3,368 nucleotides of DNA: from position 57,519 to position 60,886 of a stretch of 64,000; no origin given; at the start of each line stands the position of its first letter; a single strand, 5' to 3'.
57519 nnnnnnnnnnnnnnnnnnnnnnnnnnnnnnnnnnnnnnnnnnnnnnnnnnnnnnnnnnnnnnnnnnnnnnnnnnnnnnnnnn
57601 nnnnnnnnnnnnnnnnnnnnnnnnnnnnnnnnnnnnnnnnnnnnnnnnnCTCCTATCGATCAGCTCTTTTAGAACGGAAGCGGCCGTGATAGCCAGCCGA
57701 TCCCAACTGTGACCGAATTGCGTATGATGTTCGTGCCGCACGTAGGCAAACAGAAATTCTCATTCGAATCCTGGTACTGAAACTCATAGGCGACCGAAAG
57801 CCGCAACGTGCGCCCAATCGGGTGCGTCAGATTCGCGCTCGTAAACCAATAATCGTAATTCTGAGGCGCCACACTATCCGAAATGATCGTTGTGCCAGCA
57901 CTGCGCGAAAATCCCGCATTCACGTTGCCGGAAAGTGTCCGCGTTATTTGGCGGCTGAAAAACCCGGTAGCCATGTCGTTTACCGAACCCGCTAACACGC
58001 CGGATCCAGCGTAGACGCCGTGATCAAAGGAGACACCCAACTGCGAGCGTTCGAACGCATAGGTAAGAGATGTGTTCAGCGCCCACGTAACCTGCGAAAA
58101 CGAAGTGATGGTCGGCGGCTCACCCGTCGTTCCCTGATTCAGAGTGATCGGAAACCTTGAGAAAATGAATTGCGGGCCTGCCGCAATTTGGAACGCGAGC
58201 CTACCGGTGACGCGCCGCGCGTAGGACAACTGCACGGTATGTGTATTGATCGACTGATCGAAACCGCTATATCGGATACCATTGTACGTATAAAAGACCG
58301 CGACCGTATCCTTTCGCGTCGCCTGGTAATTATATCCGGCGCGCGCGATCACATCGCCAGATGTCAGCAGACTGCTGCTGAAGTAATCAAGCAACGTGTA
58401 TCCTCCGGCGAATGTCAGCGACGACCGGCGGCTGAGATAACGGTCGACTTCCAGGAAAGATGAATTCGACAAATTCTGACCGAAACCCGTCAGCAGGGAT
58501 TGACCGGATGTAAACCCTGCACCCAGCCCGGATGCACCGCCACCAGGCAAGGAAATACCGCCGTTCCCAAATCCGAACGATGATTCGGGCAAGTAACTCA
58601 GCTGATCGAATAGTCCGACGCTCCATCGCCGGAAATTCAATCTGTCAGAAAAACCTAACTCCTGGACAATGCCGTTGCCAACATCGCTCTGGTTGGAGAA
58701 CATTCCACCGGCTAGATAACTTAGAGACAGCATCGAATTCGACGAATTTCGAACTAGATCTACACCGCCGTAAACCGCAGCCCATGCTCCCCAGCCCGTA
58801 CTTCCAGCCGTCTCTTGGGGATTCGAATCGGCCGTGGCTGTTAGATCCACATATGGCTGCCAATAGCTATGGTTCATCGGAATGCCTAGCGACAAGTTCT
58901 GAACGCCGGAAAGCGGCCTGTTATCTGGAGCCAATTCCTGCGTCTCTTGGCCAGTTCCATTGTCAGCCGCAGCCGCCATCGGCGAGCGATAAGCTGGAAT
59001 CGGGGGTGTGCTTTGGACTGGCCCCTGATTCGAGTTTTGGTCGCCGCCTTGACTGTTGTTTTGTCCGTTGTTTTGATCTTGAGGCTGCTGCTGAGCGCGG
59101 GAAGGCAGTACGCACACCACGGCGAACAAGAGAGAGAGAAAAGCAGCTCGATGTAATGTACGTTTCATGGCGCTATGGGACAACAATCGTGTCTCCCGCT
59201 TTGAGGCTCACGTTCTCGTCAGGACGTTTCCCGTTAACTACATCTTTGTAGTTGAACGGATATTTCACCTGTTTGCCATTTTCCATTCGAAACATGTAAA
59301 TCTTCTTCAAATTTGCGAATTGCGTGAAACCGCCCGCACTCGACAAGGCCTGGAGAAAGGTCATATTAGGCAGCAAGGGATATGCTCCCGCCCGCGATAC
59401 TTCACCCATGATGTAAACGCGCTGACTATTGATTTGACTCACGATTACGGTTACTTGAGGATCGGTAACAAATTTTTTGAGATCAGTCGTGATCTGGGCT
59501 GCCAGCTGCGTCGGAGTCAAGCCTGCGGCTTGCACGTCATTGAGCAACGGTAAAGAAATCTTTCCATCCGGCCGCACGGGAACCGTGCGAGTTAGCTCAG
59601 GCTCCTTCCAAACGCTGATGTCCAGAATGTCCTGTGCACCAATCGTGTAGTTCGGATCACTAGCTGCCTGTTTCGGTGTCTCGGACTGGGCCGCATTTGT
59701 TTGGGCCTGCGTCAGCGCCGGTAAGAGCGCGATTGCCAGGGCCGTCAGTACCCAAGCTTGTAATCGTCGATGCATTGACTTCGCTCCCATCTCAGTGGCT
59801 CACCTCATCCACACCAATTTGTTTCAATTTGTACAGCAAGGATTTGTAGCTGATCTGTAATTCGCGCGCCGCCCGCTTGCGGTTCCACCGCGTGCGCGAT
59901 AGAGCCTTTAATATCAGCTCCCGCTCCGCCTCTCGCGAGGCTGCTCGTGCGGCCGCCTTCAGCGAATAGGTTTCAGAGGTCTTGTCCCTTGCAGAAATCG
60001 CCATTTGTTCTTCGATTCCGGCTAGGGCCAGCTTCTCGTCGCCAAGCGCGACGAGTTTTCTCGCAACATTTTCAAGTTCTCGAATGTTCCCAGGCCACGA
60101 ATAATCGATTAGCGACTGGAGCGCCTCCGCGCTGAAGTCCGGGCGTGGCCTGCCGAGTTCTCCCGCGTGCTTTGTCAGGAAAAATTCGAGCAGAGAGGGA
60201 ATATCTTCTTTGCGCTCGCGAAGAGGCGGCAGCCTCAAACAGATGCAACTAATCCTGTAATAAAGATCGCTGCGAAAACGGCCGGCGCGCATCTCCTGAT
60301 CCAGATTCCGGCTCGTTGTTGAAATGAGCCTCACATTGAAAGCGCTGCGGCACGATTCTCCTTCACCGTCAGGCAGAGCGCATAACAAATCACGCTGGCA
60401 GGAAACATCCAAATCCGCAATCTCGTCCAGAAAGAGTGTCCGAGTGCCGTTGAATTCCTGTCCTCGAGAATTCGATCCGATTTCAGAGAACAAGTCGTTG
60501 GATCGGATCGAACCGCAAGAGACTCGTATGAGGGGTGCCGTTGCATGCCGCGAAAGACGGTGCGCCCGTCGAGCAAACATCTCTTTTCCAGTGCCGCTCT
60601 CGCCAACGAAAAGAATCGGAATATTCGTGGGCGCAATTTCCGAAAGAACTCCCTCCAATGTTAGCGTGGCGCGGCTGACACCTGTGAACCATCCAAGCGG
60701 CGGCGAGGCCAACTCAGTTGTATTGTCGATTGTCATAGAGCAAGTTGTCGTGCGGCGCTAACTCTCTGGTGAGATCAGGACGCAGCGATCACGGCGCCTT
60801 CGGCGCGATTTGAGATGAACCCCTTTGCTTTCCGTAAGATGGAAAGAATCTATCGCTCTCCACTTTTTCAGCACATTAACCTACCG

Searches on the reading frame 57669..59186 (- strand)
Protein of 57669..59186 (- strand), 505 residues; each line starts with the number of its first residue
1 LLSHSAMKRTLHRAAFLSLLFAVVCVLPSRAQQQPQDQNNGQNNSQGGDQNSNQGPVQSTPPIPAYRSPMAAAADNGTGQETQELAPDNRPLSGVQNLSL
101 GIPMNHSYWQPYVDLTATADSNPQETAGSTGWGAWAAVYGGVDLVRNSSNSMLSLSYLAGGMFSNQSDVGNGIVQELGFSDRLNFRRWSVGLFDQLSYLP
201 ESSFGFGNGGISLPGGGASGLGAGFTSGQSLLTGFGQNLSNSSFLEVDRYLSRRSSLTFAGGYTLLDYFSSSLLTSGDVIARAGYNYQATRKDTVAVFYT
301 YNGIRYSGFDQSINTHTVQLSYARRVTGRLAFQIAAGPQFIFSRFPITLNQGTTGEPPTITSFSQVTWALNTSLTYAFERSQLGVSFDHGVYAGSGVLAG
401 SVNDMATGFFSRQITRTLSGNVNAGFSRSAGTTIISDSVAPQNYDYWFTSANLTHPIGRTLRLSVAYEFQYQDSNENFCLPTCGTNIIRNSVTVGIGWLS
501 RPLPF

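Call 37: search_protein_families(library=pfam, proteins=[window:57669-59186:-], max_evalue=0.001)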
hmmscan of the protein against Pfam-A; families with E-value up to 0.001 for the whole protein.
window:57669-59186:- (505 aa): 0 families

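Call 39: search_protein_families(library=ncbifam, proteins=[window:57669-59186:-], max_evalue=0.00001)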
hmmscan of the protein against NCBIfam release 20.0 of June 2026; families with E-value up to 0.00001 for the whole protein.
window:57669-59186:- (505 aa): 0 families

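Call 58: search_protein_families(library=pfam, proteins=[window:57669-59186:-], max_evalue=0.01)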
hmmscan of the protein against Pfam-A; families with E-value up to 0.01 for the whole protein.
window:57669-59186:- (505 aa): 1 family
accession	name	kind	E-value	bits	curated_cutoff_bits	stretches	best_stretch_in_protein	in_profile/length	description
PF14905.12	OMP_b-brl_3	-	0.0026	17.3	27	0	429-478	39-88/408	Outer membrane protein beta-barrel family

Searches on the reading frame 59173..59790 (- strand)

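Call 37: search_protein_families(library=pfam, proteins=[window:59173-59790:-], max_evalue=0.001)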
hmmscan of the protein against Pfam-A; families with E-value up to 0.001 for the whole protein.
window:59173-59790:- (205 aa): 3 families
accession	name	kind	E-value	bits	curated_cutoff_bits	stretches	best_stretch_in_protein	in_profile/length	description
PF02563.21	Poly_export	-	6.2e-28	97.2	28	1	43-117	2-76/77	Polysaccharide biosynthesis/export protein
PF10531.15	SLBB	-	2.1e-12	47.1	27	1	124-174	1-51/55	SLBB domain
PF22461.2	SLBB_2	-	3.1e-11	43.7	27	1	123-204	1-79/79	SLBB domain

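Call 39: search_protein_families(library=ncbifam, proteins=[window:59173-59790:-], max_evalue=0.00001)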
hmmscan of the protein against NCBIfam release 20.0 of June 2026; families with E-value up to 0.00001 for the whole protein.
window:59173-59790:- (205 aa): 4 families
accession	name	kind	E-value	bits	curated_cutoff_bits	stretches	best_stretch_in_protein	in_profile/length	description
TIGR03027.2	pepcterm_export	equivalog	6.5e-48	162.6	180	1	47-205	2-165/169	XrtA/PEP-CTERM system exopolysaccharide export protein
NF041843.1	EpsY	equivalog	3.1e-45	154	320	1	15-204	18-210/211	exopolysaccharide export protein EpsY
TIGR03028.1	EpsE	equivalog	4.3e-28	98.3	262.65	1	47-204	1-159/239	polysaccharide export protein EpsE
NF011658.0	PRK15078.1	subfamily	2.8e-24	85.6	333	1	10-205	50-250/380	polysaccharide export protein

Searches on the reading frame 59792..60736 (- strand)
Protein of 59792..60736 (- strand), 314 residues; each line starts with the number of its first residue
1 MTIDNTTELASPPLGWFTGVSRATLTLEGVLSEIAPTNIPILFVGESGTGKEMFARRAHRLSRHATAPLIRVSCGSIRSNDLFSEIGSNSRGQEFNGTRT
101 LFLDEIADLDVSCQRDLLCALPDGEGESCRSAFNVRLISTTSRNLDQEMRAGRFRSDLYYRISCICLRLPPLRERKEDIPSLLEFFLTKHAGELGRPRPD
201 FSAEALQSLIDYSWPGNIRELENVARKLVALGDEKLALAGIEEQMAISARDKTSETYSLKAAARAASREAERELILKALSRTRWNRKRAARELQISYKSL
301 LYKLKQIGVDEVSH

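Call 37: search_protein_families(library=pfam, proteins=[window:59792-60736:-], max_evalue=0.001)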
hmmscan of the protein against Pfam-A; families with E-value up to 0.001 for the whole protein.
window:59792-60736:- (314 aa): 5 families
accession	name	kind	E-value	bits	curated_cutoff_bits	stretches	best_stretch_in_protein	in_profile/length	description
PF00158.32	Sigma54_activat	-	8.7e-29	100.8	20.2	1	23-166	7-166/168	Sigma-54 interaction domain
PF25601.1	AAA_lid_14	-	3.6e-21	75.2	27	1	173-246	1-75/87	AAA+ ATPase lid domain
PF14532.12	Sigma54_activ_2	-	2.3e-20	73.7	25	1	19-172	2-138/138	Sigma-54 interaction domain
PF02954.25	HTH_8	-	3.9e-12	46.1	22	1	268-306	3-41/42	Bacterial regulatory protein, Fis family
PF00004.35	AAA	-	0.00037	21.4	21.2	1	41-158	1-127/131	ATPase family associated with various cellular activities (AAA)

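Call 39: search_protein_families(library=ncbifam, proteins=[window:59792-60736:-], max_evalue=0.00001)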
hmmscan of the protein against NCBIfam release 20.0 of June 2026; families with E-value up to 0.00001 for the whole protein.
window:59792-60736:- (314 aa): 24 families
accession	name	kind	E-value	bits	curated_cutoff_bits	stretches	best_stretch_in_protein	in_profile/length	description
NF041552.1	TF_PrdR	equivalog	7.9e-58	196.2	795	1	32-306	284-575/577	sigma-54 dependent transcriptional regulator PrdR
TIGR01817.1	nifA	equivalog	1.1e-54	186.1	528.85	1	19-236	200-432/534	nif-specific transcriptional activator NifA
TIGR02974.1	phageshock_pspF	equivalog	1.2e-52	179.3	443.55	1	19-230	3-231/336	phage shock protein operon transcriptional activator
NF003451.0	PRK05022.1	equivalog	1.2e-51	176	476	1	18-309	193-510/512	nitric oxide reductase transcriptional regulator NorR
NF008469.0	PRK11361.1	equivalog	3e-51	174.6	714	1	31-311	159-458/461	acetoacetate metabolism transcriptional regulator AtoC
NF050807.1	TransRegFlbDCaul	equivalog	3.2e-51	174.6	750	1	32-307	135-438/454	sigma-54-dependent transcriptional regulator FlbD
NF038308.1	RNA_repair_RtcR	equivalog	5.1e-51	174.1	650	1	31-299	196-503/530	RNA repair transcriptional activator RtcR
TIGR02915.1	PEP_resp_reg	equivalog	8.2e-51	173.2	502.6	1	29-305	153-440/445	PEP-CTERM-box response regulator transcription factor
NF051870.1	NAssimRespRegNtrX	equivalog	1.6e-50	172.4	600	1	17-309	141-452/452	nitrogen assimilation response regulator NtrX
TIGR01818.1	ntrC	equivalog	1.3e-49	169.2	558.6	1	29-306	148-462/463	nitrogen regulation protein NR(I)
NF007689.0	PRK10365.1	equivalog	3.7e-48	164.4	760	1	19-305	143-440/441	sigma-54-dependent response regulator transcription factor ZraR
NF041906.1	V4R_TF_MobR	exception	5.3e-46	157.2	999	1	27-306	244-543/544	phenol degradation transcriptional regulator MobR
NF008622.0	PRK11608.1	equivalog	6.5e-44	150.3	529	1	29-306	20-322/329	phage shock protein operon transcriptional activator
NF008085.0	PRK10820.1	equivalog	7.7e-42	143.6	576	1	33-310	222-513/520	transcriptional regulator TyrR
NF008176.1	PRK10923.1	equivalog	8.2e-42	143.4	620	1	32-309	155-468/469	nitrogen regulation protein NR(I)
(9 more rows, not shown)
